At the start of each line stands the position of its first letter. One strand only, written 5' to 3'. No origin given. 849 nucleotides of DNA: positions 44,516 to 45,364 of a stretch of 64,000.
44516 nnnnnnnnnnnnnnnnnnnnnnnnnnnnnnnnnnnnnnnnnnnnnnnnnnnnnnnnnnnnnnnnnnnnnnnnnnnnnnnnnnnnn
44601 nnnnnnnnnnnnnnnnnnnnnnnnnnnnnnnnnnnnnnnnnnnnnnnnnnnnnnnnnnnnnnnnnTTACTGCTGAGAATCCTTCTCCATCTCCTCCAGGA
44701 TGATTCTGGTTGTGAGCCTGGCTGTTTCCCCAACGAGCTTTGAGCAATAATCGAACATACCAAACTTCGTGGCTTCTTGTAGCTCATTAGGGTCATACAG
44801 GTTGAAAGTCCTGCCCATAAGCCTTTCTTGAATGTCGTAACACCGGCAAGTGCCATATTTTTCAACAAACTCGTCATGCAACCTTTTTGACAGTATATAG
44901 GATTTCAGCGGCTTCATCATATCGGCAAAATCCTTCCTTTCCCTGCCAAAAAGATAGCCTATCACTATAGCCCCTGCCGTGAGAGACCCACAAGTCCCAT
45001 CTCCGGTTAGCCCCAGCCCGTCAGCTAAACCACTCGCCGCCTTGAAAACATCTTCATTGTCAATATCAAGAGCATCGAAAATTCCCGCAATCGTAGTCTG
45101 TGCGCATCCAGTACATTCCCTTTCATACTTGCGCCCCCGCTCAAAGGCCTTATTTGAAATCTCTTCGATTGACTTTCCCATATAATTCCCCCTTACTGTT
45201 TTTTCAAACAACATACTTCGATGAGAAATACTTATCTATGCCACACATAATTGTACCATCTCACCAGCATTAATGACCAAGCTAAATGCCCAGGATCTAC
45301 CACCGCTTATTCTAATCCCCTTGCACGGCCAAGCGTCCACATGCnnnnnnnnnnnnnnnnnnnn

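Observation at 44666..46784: HpaB/4-BUDH-family flavoenzyme and a C_GCAxxG_C_C protein co-oriented downstream of the oxygen-sensitive GRE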

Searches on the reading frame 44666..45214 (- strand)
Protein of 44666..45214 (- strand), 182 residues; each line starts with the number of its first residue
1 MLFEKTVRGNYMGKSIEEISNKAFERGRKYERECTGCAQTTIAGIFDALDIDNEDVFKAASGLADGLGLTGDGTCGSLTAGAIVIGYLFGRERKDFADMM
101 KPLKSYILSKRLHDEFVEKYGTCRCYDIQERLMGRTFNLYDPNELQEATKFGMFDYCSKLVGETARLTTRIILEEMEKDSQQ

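Call 4: search_protein_families(library=pfam, proteins=[window:44666-45214:-], max_evalue=0.01)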
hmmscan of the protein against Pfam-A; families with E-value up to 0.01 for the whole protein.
window:44666-45214:- (182 aa): 1 family
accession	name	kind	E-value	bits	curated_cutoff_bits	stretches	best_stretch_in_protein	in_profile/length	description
PF09719.15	C_GCAxxG_C_C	-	3.9e-21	75.8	27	1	37-170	3-117/118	Putative redox-active protein (C_GCAxxG_C_C)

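Call 5: search_protein_families(library=ncbifam, proteins=[window:44666-45214:-], max_evalue=0.01)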
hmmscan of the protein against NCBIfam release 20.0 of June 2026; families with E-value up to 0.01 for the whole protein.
window:44666-45214:- (182 aa): 3 families
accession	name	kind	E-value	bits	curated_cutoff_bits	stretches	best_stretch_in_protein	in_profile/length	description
NF045669.1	DVU1555_fam_CGA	exception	1.2e-12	47.7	103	1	32-133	11-112/140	DVU_1555 family C-GCAxxG-C-C protein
TIGR01909.1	C_GCAxxG_C_C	subfamily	9.6e-12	45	47.4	1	37-132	3-94/120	C-GCAxxG-C-C family (seleno)protein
NF045501.1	HUGP_GUXX-star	exception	1.3e-06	28.1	325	1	25-161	12-144/236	HUGP/GUXX-star fusion selenoprotein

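Call 44: find_homologous_proteins(query=window:44666-45181:-, max_evalue=0.00001)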
Query window:44666-45181:- (171 aa): 770 proteins with E <= 0.00001 among 818 candidates; the best 120 are listed.
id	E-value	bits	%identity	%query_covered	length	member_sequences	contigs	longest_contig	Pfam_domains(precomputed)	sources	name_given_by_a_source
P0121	5.0e-102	357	92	100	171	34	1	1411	PF09719.16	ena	-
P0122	3.2e-96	338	88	99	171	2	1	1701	PF09719.16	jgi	jgi:C_GCAxxG_C_C family probable redox protein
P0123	4.9e-91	321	82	99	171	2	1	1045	PF09719.16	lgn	-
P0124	8.5e-87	307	79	99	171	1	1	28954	PF09719.16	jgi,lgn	-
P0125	3.1e-86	305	79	99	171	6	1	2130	PF09719.16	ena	-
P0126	3.0e-85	302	77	100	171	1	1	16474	PF09719.16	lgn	-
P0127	1.3e-84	300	77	99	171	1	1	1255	PF09719.16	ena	-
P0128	3.1e-84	299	78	99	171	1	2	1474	PF09719.16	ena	-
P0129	4.0e-83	295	74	99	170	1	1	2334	PF09719.16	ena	-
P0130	3.8e-82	292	77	98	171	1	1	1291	PF09719.16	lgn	-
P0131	5.1e-82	292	74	99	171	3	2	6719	PF09719.16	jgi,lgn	jgi:C_GCAxxG_C_C family probable redox protein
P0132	5.6e-80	285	73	100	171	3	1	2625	PF09719.16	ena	-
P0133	8.9e-80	284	71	99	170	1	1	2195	PF09719.16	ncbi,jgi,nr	ncbi:MAG: C_GCAxxG_C_C family protein [Deltaproteobacteria bacterium]|nr:C_GCAxxG_C_C family protein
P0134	2.4e-79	283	71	98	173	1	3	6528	PF09719.16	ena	-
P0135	2.5e-79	283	71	98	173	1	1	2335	PF09719.16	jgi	-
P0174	1.4e-76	274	74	95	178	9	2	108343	PF09719.16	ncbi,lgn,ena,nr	ncbi:MAG: C-GCAxxG-C-C family protein [Candidatus Bathyarchaeota archaeon]|nr:C-GCAxxG-C-C family pr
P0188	7.3e-76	272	70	97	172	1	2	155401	PF09719.16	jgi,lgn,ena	-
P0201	3.0e-75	270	69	97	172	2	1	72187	PF09719.16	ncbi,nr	ncbi:MAG: C-GCAxxG-C-C family protein [Thermodesulfobacteriota bacterium]|nr:C-GCAxxG-C-C family pro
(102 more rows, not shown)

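Call 45: find_encoding_contigs(protein=P0124, flank=6000, max_places=2)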
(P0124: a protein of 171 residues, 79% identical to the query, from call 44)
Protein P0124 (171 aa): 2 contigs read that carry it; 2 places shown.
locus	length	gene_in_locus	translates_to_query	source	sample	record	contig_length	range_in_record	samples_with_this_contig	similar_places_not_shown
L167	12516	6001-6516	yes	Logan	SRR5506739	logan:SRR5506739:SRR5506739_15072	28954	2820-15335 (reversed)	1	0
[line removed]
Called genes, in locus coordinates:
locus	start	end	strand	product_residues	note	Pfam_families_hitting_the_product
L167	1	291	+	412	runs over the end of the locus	PF02771:Acyl-CoA_dh_N, PF02770:Acyl-CoA_dh_M, PF00441:Acyl-CoA_dh_1, PF08028:Acyl-CoA_dh_2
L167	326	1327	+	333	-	PF00037:Fer4 (weak), PF12797:Fer4_2 (faint), PF12837:Fer4_6 (weak), PF13237:Fer4_10, PF14697:Fer4_21 (weak), PF12838:Fer4_7 (weak), PF13187:Fer4_9 (weak), PF00881:Nitroreductase, +3 more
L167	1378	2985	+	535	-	PF00501:AMP-binding, PF13193:AMP-binding_C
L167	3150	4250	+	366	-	PF00108:Thiolase_N, PF02803:Thiolase_C, PF22691:Thiolase_C_1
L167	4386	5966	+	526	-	PF00501:AMP-binding, PF13193:AMP-binding_C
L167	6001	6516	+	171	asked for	PF09719:C_GCAxxG_C_C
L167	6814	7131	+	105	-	-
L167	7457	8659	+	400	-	PF02515:CoA_transf_3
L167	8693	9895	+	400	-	PF02515:CoA_transf_3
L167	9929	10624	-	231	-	-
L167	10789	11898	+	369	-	PF05559:DUF763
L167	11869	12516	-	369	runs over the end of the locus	PF00850:Hist_deacetyl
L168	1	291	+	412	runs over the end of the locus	PF02771:Acyl-CoA_dh_N, PF02770:Acyl-CoA_dh_M, PF00441:Acyl-CoA_dh_1, PF08028:Acyl-CoA_dh_2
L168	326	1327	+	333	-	PF00037:Fer4 (weak), PF12797:Fer4_2 (faint), PF12837:Fer4_6 (weak), PF13237:Fer4_10, PF14697:Fer4_21 (weak), PF12838:Fer4_7 (weak), PF13187:Fer4_9 (weak), PF00881:Nitroreductase, +3 more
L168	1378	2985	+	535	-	PF00501:AMP-binding, PF13193:AMP-binding_C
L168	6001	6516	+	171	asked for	PF09719:C_GCAxxG_C_C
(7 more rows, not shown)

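Call 46: find_encoding_contigs(protein=P0126, flank=6000, max_places=2)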
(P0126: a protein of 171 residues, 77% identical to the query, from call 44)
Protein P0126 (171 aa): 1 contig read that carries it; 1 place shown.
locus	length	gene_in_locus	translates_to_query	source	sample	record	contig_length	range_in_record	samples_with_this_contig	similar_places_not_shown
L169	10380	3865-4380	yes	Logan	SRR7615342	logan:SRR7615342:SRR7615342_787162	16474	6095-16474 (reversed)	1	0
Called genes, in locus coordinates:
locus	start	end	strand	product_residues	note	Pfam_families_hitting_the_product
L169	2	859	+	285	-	?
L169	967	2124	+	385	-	PF00108:Thiolase_N, PF02803:Thiolase_C, PF22691:Thiolase_C_1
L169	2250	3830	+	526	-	PF00501:AMP-binding, PF13193:AMP-binding_C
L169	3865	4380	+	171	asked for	PF09719:C_GCAxxG_C_C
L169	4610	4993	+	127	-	-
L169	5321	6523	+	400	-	PF02515:CoA_transf_3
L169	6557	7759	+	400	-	PF02515:CoA_transf_3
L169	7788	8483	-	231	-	-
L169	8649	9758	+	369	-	PF05559:DUF763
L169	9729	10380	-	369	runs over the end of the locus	PF00850:Hist_deacetyl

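Call 47: find_encoding_contigs(protein=P0201, flank=6000, max_places=2)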
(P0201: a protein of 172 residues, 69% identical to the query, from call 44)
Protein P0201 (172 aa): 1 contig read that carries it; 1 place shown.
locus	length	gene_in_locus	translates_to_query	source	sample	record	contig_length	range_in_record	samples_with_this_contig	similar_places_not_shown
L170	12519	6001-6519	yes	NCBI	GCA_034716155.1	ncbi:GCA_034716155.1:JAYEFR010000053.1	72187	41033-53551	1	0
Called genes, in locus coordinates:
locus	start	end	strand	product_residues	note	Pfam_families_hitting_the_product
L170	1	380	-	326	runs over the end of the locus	PF00291:PALP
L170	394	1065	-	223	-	PF08239:SH3_3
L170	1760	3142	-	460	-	PF02878:PGM_PMM_I, PF02879:PGM_PMM_II, PF02880:PGM_PMM_III, PF00408:PGM_PMM_IV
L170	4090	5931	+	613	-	-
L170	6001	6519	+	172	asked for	PF09719:C_GCAxxG_C_C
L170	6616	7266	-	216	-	PF01841:Transglut_core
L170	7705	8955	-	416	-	PF00535:Glycos_transf_2 (weak), PF21969:MGS_GT (weak)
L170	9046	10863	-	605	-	PF02730:AFOR_N, PF01314:AFOR_C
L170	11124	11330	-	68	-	-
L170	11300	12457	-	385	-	PF04295:GD_AH_second, PF20629:GD_AH_C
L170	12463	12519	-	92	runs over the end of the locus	PF08666:SAF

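Call 48: find_encoding_contigs(protein=P0124, flank=10000, max_places=2)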
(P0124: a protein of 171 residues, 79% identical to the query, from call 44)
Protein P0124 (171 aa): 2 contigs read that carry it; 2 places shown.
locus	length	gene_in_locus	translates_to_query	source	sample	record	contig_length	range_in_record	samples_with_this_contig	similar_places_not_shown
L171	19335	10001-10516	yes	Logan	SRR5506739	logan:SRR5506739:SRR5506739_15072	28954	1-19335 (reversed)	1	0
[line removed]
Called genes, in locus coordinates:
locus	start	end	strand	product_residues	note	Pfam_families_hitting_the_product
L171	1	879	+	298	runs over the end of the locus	PF02737:3HCDH_N, PF00725:3HCDH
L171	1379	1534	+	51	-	-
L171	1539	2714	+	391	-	PF13506:Glyco_transf_21, PF00535:Glycos_transf_2, PF10111:Glyco_tranf_2_2 (weak), PF13641:Glyco_tranf_2_3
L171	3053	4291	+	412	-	PF02771:Acyl-CoA_dh_N, PF02770:Acyl-CoA_dh_M, PF00441:Acyl-CoA_dh_1, PF08028:Acyl-CoA_dh_2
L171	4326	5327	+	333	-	PF00037:Fer4 (weak), PF12797:Fer4_2 (faint), PF12837:Fer4_6 (weak), PF13237:Fer4_10, PF14697:Fer4_21 (weak), PF12838:Fer4_7 (weak), PF13187:Fer4_9 (weak), PF00881:Nitroreductase, +3 more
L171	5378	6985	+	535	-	PF00501:AMP-binding, PF13193:AMP-binding_C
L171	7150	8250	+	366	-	PF00108:Thiolase_N, PF02803:Thiolase_C, PF22691:Thiolase_C_1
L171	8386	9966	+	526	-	PF00501:AMP-binding, PF13193:AMP-binding_C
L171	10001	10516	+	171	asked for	PF09719:C_GCAxxG_C_C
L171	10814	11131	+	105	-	-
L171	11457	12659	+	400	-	PF02515:CoA_transf_3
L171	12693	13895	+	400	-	PF02515:CoA_transf_3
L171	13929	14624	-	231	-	-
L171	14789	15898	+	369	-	PF05559:DUF763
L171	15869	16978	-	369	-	PF00850:Hist_deacetyl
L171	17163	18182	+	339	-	PF03060:NMO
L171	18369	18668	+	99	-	PF13451:zf_Tbcl, PF23477:zf_Tbcl_2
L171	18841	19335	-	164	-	?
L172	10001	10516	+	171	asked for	PF09719:C_GCAxxG_C_C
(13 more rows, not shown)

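Call 56: search_protein_families(library=ncbifam, proteins=[L171:4326-5327:+, L171:10814-11131:+, L171:13929-14624:-], max_evalue=0.001)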
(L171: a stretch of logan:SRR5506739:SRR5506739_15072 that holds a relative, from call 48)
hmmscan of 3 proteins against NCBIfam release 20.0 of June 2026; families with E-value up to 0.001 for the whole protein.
L171:4326-5327:+ (333 aa): 52 families (the best 25 are shown)
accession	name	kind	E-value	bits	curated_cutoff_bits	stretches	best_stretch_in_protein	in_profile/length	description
TIGR02476.1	BluB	equivalog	9.2e-20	70.9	150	1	113-171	8-66/205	5,6-dimethylbenzimidazole synthase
NF009810.0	PRK13294.1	equivalog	2.5e-12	46.4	304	1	115-170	255-310/449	coenzyme F420-0:L-glutamate ligase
TIGR03553.1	F420_FbiB_CTERM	equivalog_domain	8.1e-12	45.3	249.55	1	117-167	2-52/194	F420 biosynthesis protein FbiB, C-terminal domain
NF038196.1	ferrodoxin_EFR1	subfamily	1.4e-09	38.3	75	1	8-75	168-231/242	EFR1 family ferrodoxin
NF008033.1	PRK10765.1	equivalog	3.7e-09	36.4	223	1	117-171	7-61/240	oxygen-insensitive NADPH nitroreductase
NF043039.1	HgcAB_like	equivalog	6e-09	36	285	1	18-74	293-350/350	HgcAB-like fusion protein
NF040864.1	HgcB_ferredoxin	equivalog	1.7e-08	34.2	99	1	20-75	9-63/93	mercury methylation ferredoxin HgcB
NF007382.0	PRK09898.1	equivalog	2.2e-07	30.6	213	1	16-78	145-203/208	ferredoxin-like protein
NF003768.0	PRK05365.1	equivalog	2.5e-07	30.4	152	1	119-165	19-65/200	malonic semialdehyde reductase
TIGR01971.1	NuoI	subfamily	3.6e-07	29.8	113.05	1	19-80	36-105/121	NADH-quinone oxidoreductase, chain I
NF040684.1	PorD_Arch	equivalog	1.1e-06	28.6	120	1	23-75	30-81/85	pyruvate synthase subunit PorD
NF058577.1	FdxA_fam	equivalog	1.2e-06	28.6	65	0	57-82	8-34/52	4Fe-4S ferredoxin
NF040770.1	hetero_SS_HdrA2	exception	1.8e-06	26.4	1100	1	21-75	573-625/777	CoB-CoM heterodisulfide reductase HdrA2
TIGR02700.1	flavo_MJ0208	hypoth_equivalog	6e-06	25.7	251.35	1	23-74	146-195/234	dihydromethanopterin reductase (acceptor)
TIGR04041.1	activase_YjjW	hypoth_equivalog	6.4e-06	25.8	250.2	1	25-81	41-95/276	YjjW family glycine radical enzyme activase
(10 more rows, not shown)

L171:10814-11131:+ (105 aa): 0 families

L171:13929-14624:- (231 aa): 0 families

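Call 71: find_encoding_contigs(protein=P0174, flank=4000, max_places=3)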
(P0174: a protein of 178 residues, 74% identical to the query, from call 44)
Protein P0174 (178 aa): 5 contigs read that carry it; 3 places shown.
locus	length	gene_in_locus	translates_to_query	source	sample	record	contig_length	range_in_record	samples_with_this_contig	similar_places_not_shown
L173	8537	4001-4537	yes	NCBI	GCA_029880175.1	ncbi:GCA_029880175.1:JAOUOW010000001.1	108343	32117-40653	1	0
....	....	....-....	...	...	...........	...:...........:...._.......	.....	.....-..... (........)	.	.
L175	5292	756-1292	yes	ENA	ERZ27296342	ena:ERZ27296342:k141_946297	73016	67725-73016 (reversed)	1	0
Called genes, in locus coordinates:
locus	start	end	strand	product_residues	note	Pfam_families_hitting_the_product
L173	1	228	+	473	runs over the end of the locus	PF07992:Pyr_redox_2, PF13434:Lys_Orn_oxgnase (faint), PF13738:Pyr_redox_3, PF00070:Pyr_redox, PF02852:Pyr_redox_dim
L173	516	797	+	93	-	PF18905:DUF5661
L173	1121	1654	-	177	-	-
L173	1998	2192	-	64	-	-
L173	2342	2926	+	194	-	PF04191:PEMT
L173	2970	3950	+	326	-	PF19641:DUF6144 (weak)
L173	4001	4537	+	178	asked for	PF09719:C_GCAxxG_C_C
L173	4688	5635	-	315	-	PF04951:Peptidase_M55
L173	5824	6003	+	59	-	-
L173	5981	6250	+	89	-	-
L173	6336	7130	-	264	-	PF01026:TatD_DNase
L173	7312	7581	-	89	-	-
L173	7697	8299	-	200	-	PF01841:Transglut_core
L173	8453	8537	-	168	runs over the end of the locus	PF00583:Acetyltransf_1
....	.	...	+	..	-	?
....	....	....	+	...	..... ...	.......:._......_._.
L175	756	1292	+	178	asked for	PF09719:C_GCAxxG_C_C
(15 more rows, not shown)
